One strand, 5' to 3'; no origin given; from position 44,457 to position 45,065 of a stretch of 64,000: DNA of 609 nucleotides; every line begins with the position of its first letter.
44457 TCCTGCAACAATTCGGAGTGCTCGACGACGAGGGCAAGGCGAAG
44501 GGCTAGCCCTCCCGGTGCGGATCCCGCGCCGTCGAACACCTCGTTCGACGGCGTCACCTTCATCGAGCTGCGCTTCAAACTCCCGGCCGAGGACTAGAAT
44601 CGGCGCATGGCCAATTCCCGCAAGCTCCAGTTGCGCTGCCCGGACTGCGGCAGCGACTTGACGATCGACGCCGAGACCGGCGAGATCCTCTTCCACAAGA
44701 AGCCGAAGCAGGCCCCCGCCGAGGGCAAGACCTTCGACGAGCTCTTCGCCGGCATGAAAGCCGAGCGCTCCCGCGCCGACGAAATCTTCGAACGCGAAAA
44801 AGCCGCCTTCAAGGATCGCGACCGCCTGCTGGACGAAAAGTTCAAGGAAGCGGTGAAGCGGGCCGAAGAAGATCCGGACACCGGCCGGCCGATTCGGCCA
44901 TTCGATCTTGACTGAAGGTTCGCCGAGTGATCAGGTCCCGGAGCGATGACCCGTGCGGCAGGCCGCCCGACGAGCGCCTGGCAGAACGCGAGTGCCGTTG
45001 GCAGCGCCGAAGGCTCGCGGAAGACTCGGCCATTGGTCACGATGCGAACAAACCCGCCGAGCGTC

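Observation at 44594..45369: Degenerate vapBC toxin-antitoxin locus interrupted by a small zinc-ribbon gene on the opposite strand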

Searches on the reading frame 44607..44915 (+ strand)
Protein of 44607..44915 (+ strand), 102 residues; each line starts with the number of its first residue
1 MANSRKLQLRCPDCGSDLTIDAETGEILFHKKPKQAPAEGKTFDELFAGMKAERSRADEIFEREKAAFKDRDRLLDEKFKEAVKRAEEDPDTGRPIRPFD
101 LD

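Call 3: search_protein_families(library=pfam, proteins=[window:44607-44915:+], max_evalue=1)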
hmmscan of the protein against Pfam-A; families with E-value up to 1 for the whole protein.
window:44607-44915:+ (102 aa): 6 families
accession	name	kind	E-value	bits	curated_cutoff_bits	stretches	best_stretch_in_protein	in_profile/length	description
PF08271.17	Zn_Ribbon_TF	-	0.0027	17.7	29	1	10-27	2-20/43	TFIIB zinc-binding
PF21344.3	Zn_ribbon_LysW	-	0.0094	16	27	1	10-30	2-24/46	Alpha-aminoadipate carrier protein LysW-like, globular domain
PF03413.25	PepSY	-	0.046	14.5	24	0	18-28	47-57/60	Peptidase propeptide and YPEB domain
PF24441.1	DUF7560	-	0.051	13.7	27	1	6-24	3-21/44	Family of unknown function (DUF7560)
PF25169.1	DUF7830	-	0.065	13.5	27.5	0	3-30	29-56/72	Domain of unknown function (DUF7830)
PF23454.1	Zn_ribbon_Brz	-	0.23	12.5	27.9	1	8-20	5-17/58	Transcriptional regulator Brz zinc beta ribbon domain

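Call 4: search_protein_families(library=ncbifam, proteins=[window:44607-44915:+], max_evalue=1)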
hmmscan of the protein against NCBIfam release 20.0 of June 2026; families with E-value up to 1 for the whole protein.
window:44607-44915:+ (102 aa): 2 families
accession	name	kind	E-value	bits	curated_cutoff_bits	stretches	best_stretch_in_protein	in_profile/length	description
NF047912.1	ECs_2282_CxxC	subfamily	0.062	13.2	37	1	8-21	2-15/60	ECs_2282 family putative zinc-binding protein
NF041070.1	carrier_LysW_Arch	domain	0.14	12.2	75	1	10-30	4-26/57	alpha-aminoadipate/glutamate carrier protein LysW/ArgW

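Call 9: find_homologous_proteins(query=window:44607-44915:+)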
Query window:44607-44915:+ (102 aa): 203 proteins with E <= 0.001 among 207 candidates; the best 120 are listed.
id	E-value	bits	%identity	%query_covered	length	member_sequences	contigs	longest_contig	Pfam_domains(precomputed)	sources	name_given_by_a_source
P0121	2.1e-58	213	98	100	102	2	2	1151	-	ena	-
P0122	1.2e-49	185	86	100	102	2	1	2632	-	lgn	-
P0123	8.6e-48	179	85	97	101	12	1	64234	-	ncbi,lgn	-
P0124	1.8e-46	174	82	98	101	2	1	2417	-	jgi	jgi:hypothetical protein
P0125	3.3e-45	170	75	100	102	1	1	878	-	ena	-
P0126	3.6e-45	170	77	100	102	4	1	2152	-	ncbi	-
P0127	1.6e-44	168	75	100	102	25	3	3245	-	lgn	-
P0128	9.2e-44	166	75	100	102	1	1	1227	-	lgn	-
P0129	7.0e-43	163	71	100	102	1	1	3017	-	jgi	jgi:hypothetical protein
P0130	1.2e-42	162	75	100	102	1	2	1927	-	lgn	-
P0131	2.0e-42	161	75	100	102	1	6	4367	-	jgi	jgi:hypothetical protein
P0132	2.3e-42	161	73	100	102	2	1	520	-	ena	-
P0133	2.8e-42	161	74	100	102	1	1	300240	-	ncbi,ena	-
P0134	3.1e-42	161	74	97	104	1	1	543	-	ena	-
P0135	5.0e-42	160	74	100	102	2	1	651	-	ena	-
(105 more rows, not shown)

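Call 10: find_encoding_contigs(protein=window:44607-44915:+, flank=10000)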
Protein window:44607-44915:+ (102 aa): 4 contigs read that carry it; 4 places shown.
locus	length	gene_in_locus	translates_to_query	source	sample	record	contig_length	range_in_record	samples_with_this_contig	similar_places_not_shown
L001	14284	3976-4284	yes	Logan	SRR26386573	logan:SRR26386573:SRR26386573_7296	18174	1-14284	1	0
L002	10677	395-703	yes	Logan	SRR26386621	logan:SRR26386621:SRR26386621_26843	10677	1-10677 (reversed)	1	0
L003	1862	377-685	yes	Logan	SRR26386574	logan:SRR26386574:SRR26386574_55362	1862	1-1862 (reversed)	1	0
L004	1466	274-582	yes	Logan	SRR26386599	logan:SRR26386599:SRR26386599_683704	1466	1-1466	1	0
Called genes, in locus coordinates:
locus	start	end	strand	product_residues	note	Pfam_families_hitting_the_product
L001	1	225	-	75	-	?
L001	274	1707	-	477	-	PF04773:FecR (weak)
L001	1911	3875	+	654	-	PF13623:SurA_N_2, PF13624:SurA_N_3, PF13145:Rotamase_2, PF13616:Rotamase_3, PF00639:Rotamase, PF13145:Rotamase_2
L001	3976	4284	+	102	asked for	-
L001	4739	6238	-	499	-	PF00089:Trypsin, PF13365:Trypsin_2, PF00595:PDZ (weak), PF13180:PDZ_2, PF17820:PDZ_6, PF00595:PDZ, PF13180:PDZ_2, PF17820:PDZ_6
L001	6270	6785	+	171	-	-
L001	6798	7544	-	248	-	PF03372:Exo_endo_phos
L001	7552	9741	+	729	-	PF07995:GSDH, PF07691:PA14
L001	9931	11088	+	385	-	PF03486:HI0933_like, PF22780:HI0933_like_1st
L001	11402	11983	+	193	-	PF13649:Methyltransf_25, PF13847:Methyltransf_31 (weak), PF08241:Methyltransf_11, PF08242:Methyltransf_12 (weak)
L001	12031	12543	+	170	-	PF07719:TPR_2 (faint), PF13424:TPR_12 (faint), PF14559:TPR_19 (faint)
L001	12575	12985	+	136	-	PF07963:N_methyl (weak)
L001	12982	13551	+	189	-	-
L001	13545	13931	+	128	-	-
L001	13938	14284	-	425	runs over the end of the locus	PF13620:CarboxypepD_reg, PF12895:ANAPC3 (faint), PF13371:TPR_9, PF13432:TPR_16, PF14559:TPR_19, PF13431:TPR_17 (weak), PF07719:TPR_2 (weak), PF13181:TPR_8 (weak), +7 more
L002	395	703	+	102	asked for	-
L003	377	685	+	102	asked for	-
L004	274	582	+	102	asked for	-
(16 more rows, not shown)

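Call 11: find_encoding_contigs(protein=P0123, flank=6000, max_places=3)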
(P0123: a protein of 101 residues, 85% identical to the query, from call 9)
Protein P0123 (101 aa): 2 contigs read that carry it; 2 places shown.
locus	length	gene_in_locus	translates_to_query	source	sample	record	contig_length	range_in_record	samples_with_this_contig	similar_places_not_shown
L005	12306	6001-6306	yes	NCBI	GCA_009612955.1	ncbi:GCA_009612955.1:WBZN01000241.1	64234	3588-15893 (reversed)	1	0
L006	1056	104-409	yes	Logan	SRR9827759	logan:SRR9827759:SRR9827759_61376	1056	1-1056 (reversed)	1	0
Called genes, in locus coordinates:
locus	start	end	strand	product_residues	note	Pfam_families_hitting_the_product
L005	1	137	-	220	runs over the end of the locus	-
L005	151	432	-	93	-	PF11950:DUF3467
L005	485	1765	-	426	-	PF00005:ABC_tran, PF14524:Wzt_C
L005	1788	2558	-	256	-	-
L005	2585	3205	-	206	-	-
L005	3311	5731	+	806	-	PF09586:YfhO (faint)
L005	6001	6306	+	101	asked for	-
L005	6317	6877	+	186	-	-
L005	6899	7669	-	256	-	PF01061:ABC2_membrane, PF12679:ABC2_membrane_2 (weak), PF12698:ABC2_membrane_3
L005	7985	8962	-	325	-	PF00005:ABC_tran, PF13304:AAA_21, PF13732:DrrA1-3_C (weak)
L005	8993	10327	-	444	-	PF00089:Trypsin, PF13365:Trypsin_2, PF13180:PDZ_2, PF17820:PDZ_6 (weak), PF00595:PDZ, PF13180:PDZ_2 (weak), PF17820:PDZ_6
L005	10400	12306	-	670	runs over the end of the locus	PF07995:GSDH, PF00801:PKD, PF18911:PKD_4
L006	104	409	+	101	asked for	-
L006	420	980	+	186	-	-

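Call 12: find_encoding_contigs(protein=P0133, flank=6000, max_places=3)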
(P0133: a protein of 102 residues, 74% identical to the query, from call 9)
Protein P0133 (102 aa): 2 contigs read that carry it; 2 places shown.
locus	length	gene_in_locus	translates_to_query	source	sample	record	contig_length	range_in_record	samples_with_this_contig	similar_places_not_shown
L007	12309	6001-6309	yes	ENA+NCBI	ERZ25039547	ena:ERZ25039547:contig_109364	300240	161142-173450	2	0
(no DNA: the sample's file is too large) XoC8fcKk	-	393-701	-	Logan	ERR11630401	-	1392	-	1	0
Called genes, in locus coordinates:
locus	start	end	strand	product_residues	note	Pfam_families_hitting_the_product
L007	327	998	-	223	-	-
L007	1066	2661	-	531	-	PF00005:ABC_tran, PF13304:AAA_21 (faint), PF14524:Wzt_C, PF11950:DUF3467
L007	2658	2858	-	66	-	-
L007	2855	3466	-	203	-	-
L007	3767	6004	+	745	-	-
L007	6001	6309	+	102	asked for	-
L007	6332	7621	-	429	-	PF00089:Trypsin, PF13365:Trypsin_2, PF13180:PDZ_2, PF17820:PDZ_6, PF00595:PDZ (weak), PF13180:PDZ_2 (weak)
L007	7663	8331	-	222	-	-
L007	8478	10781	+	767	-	PF00082:Peptidase_S8, PF02225:PA, PF00082:Peptidase_S8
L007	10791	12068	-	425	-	-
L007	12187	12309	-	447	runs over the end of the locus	-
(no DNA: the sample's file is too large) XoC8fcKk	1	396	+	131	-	?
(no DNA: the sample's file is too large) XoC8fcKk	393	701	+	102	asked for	-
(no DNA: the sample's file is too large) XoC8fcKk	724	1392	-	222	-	?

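Call 19: find_encoding_contigs(protein=P0121, flank=3000, max_places=4)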
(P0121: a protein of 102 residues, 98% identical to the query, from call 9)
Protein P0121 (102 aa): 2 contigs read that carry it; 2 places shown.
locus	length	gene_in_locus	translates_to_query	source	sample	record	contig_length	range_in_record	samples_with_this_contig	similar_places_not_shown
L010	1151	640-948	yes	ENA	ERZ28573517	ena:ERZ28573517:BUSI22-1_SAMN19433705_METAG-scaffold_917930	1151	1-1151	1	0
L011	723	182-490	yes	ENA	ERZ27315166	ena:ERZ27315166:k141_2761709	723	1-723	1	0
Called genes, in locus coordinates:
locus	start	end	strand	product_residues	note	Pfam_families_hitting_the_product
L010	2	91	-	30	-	?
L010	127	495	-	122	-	PF13442:Cytochrome_CBB3 (weak), PF00034:Cytochrom_C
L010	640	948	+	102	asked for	-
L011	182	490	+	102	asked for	-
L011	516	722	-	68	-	?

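Call 20: find_encoding_contigs(protein=P0122, flank=3000, max_places=4)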
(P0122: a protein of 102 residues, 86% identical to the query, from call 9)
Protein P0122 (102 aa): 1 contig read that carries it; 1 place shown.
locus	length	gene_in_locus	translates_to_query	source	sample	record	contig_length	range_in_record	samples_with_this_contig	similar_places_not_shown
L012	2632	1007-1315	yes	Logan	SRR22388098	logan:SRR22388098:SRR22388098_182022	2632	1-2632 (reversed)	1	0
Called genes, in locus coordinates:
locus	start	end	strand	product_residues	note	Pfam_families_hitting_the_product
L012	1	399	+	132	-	?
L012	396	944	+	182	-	PF08002:DUF1697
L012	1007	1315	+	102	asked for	-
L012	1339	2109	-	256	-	PF01061:ABC2_membrane, PF12698:ABC2_membrane_3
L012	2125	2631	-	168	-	?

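Call 21: find_encoding_contigs(protein=P0124, flank=3000, max_places=4)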
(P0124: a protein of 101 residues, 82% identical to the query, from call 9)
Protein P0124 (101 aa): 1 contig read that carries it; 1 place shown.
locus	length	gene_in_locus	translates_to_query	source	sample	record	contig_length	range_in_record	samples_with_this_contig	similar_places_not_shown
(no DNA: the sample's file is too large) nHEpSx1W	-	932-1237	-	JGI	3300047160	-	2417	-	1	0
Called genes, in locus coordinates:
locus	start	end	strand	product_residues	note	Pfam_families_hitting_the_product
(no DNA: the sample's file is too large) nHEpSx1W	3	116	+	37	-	?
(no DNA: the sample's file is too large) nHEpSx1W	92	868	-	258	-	PF03734:YkuD (faint)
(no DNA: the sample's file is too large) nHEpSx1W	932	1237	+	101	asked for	-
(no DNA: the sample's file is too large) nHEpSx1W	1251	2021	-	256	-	PF01061:ABC2_membrane, PF12698:ABC2_membrane_3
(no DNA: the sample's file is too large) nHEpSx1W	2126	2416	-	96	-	?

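Call 25: find_related_loci(query=A1, collection=genome_contigs, flank=4000)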
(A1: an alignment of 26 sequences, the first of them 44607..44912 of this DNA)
Query A1 (102 aa) in genome_contigs; peptide patterns used: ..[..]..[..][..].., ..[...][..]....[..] (x = any residue, [..] = any of these).
600 stretches matched a pattern (row limit reached: there are more); 200 encode a relative of the query (tblastn E <= 1e-3); the best 80 are kept; 80 distinct loci.
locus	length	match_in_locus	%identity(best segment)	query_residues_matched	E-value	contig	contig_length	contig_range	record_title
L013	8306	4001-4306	77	1-102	1e-47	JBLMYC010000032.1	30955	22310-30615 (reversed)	MAG: Acidobacteriota bacterium isolate MAG239 PRJNA957066_bin21_renamed_31, whole genome shotgun sequence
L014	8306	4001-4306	73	1-102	2e-46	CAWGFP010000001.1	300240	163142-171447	MAG: Thermoanaerobaculia bacterium isolate MFD05567.bin.3.524 genome assembly, contig: contig_109364, whole genome shotg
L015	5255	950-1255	65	1-102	7e-43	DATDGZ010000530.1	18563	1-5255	MAG TPA_asm: Thermoanaerobaculia bacterium isolate SMAG_U265 k141_192819, whole genome shotgun sequence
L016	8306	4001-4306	65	1-102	3e-42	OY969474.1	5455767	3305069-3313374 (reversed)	MAG: uncultured Acidobacteriota bacterium isolate MFD05747.bin.1.131 genome assembly, chromosome: 1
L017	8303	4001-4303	65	2-102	4e-42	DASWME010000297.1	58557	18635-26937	MAG TPA_asm: Thermoanaerobaculia bacterium isolate SMAG_U3379 k141_210248, whole genome shotgun sequence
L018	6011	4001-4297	67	4-102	1e-41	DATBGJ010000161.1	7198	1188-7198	MAG TPA_asm: Thermoanaerobaculia bacterium isolate SMAG_U3834 k141_1067891, whole genome shotgun sequence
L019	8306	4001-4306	68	1-102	3e-41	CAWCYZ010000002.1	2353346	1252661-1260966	MAG: uncultured Acidobacteriota bacterium isolate MFD01213.bin.2.31 genome assembly, contig: contig_2874, whole genome s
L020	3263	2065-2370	65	1-102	2e-41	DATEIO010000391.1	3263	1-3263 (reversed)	MAG TPA_asm: Thermoanaerobaculia bacterium isolate SMAG_U8840 k141_968971, whole genome shotgun sequence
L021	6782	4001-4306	65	1-102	3e-41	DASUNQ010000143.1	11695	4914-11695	MAG TPA_asm: Thermoanaerobaculia bacterium isolate SMAG_U1604 k141_995723, whole genome shotgun sequence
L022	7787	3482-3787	65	1-102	5e-41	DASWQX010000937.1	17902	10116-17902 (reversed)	MAG TPA_asm: Thermoanaerobaculia bacterium isolate SMAG_U3506 k141_584111, whole genome shotgun sequence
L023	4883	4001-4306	65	1-102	1e-40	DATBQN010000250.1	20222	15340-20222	MAG TPA_asm: Thermoanaerobaculia bacterium isolate SMAG_U4104 k141_350507, whole genome shotgun sequence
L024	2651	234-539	65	1-102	7e-41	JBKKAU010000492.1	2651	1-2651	MAG: Thermoanaerobaculia bacterium isolate swi_bin.312 S1Ck127_18491501_flag_1_multi_8.0000_len_2651, whole genome shotg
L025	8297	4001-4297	66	4-102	1e-40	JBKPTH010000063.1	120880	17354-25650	MAG: Acidobacteriota bacterium isolate GS_EKS_MAG_00001 GS_EKS_000000085053, whole genome shotgun sequence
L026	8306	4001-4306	64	1-102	4e-40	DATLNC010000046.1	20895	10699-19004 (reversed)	MAG TPA_asm: Thermoanaerobaculia bacterium isolate SMAG_U13790 k141_4448076, whole genome shotgun sequence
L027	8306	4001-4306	65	1-102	5e-40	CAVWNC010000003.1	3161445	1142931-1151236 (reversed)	MAG: uncultured Acidobacteriota bacterium isolate MFD09368.bin.2.205 genome assembly, contig: contig_5776, whole genome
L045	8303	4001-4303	62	1-102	6e-38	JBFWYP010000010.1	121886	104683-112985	MAG: Thermoanaerobaculia bacterium isolate CA_2019_TPBS_167 NODE_1354_length_121886_cov_6.493072_TPBS, whole genome shot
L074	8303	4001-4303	56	1-102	2e-32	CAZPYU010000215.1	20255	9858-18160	MAG TPA_asm: uncultured Thermoanaerobaculia bacterium isolate binchicken_co165_392 genome assembly, contig: k141_166189,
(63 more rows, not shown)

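Call 27: find_homologous_proteins(query=L011:519-722:-)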
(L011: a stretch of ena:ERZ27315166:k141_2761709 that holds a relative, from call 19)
Query L011:519-722:-: no candidate shares three 5-residue words with the query. No homologue found.
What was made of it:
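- Tried and rejected: A word-indexed protein search with the L011 VapB fragment found no candidates (call 27).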

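Call 51: predict_structure(alignment_id=A1)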
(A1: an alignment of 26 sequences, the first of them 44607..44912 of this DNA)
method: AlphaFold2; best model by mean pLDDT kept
length: 102 residues; sequences in the alignment: 26
mean_pLDDT: 77.6   pTM: 0.35
mean pLDDT of the five models: 77.6, 76.3, 75.8, 73.8, 71.7
residues with pLDDT >= 90: 0; 70-90: 86; 50-70: 15; < 50: 1
segments of 3 or more residues with pLDDT < 50: none
pLDDT, mean of each block of 10 residues (from residue 1): 69 78 78 67 76 80 85 88 80 75 67
secondary structure, 60 per line:
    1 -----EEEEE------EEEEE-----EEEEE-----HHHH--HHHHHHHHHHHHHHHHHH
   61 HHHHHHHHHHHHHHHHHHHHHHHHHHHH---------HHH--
elements in order: E6-10 E17-21 E27-31 H37-40 H43-88
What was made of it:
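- On Zinc ribbon (for the 102-aa CPDC protein): The AF2 model shows a three-stranded sheet plus a long helix (call 51).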

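Call 54: fold_search(model_id=the predicted structure, library=pdb)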
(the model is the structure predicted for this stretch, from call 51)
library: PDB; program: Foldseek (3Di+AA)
matches with E <= 10: 185; with E <= 0.001: 0
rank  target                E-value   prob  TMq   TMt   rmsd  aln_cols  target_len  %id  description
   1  9g6k_Lm               6.7e-01  0.33  0.22  0.13  17.0        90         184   16  LSU structure derived from the LSU sample of the mitoribosome from T. gondii. (released 2024-12-11)
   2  9i05_Aq               9.3e-01  0.30  0.23  0.13  16.1        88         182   16  Cryo-EM structure of the large subunit of the mitochondrial ribosome from Toxoplasma gondii (released 2025-06-11)
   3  7aih_O                9.3e-01  0.18  0.25  0.09  19.5       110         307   16  The Large subunit of the Kinetoplastid mitochondrial ribosome (released 2021-04-28)
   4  9hkg                  1.6e+00  0.14  0.21  0.22   7.2        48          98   19  X-ray structure of Perm2, a circularly permuted mutant of the sweet protein MNEI (released 2025-04-02)
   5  8pxw_MODEL_1_A        1.7e+00  0.23  0.22  0.23   7.7        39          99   28  Structure of the WW domain tandem of PRPF40A (released 2024-04-03)
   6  9o8u_D                1.9e+00  0.44  0.26  0.36   7.8        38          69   21  (1-methylalkyl)succinate synthase alpha-beta-gamma-delta complex with bound fumarate (released 2025-07-23)
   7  7aoi_AY               2.1e+00  0.20  0.36  0.13  14.9       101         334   15  Trypanosoma brucei mitochondrial ribosome large subunit assembly intermediate (released 2020-12-02)
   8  9hij_A                2.1e+00  0.10  0.20  0.21   6.4        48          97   19  X-ray structure of Perm1, a circularly permuted mutant of the sweet protein MNEI (released 2025-04-02)
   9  6l4n_B                2.2e+00  0.14  0.21  0.24   5.3        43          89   19  Domain swapped dimer of Monellin loop1 mutant with QVPAG motif (released 2021-04-21)
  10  4s37_C                2.2e+00  0.06  0.14  0.10  10.7        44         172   16  Crystal structure of R2 pyocin membrane-piercing spike (released 2016-01-27)
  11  4s37_F                2.2e+00  0.06  0.14  0.10  10.8        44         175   16  Crystal structure of R2 pyocin membrane-piercing spike (released 2016-01-27)
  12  2dk1_MODEL_1_A        2.3e+00  0.35  0.25  0.45   5.5        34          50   15  Solution structure of WW domain in WW domain binding protein 4 (WBP-4) (released 2006-10-06)
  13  9mlp_B                2.3e+00  0.05  0.15  0.04   9.9        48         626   23  Crystal structure of VgrS from Salmonella Typhimurium (released 2026-01-28)
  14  6z1p_Ay               2.7e+00  0.13  0.24  0.13  17.8        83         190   16  Structure of the mitochondrial ribosome from Tetrahymena thermophila (released 2020-06-24)
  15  8otz_AV               2.9e+00  0.30  0.22  0.07   3.1        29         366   21  48-nm repeat of the native axonemal doublet microtubule from bovine sperm (released 2023-11-22)
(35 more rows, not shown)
